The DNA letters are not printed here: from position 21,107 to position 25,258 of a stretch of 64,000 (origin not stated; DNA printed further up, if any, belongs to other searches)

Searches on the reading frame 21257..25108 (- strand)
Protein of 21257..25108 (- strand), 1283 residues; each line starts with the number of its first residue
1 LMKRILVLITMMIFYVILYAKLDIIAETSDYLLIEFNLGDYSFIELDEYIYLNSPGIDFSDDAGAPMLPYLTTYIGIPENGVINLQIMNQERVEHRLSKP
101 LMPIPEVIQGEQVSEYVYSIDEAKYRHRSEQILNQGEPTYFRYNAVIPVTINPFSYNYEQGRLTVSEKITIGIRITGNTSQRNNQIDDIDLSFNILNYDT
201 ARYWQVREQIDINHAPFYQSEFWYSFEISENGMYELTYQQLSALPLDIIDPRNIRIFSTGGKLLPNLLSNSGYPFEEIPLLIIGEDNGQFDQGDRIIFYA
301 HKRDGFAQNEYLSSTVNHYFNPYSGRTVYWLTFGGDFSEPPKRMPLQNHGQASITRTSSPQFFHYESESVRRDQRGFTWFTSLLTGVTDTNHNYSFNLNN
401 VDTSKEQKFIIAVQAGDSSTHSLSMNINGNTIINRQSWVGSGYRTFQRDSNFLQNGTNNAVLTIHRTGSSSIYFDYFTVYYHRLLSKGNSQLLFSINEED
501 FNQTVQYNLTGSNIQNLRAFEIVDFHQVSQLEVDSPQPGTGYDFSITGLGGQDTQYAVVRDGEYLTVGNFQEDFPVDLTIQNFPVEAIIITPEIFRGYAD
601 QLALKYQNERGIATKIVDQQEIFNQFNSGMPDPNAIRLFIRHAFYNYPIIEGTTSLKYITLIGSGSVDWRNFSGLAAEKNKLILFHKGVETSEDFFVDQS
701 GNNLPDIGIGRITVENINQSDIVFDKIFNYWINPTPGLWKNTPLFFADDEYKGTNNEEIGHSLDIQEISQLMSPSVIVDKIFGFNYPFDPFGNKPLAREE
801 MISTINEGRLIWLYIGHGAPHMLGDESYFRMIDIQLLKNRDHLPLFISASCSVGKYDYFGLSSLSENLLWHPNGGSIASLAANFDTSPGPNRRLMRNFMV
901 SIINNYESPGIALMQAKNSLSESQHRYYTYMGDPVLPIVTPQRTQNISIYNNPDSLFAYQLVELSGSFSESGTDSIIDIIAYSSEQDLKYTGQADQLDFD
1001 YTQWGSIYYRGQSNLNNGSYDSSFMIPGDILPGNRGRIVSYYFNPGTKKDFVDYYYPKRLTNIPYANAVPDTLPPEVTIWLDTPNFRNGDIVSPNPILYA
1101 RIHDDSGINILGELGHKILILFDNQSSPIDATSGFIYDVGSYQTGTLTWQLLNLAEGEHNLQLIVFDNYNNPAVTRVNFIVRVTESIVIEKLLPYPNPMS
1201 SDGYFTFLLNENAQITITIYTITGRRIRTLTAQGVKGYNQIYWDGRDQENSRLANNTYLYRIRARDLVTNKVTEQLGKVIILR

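Call 50: search_protein_families(library=pfam, proteins=[window:21257-25108:-], max_evalue=0.00001)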
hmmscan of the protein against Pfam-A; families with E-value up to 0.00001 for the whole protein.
window:21257-25108:- (1283 aa): 2 families
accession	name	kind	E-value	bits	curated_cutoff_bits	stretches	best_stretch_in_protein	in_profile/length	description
PF01364.23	Peptidase_C25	-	4.1e-66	224.2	23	1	588-937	2-373/374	Peptidase family C25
PF08126.16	Propeptide_C25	-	5.8e-11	42.3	22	1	62-199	56-198/205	Propeptide_C25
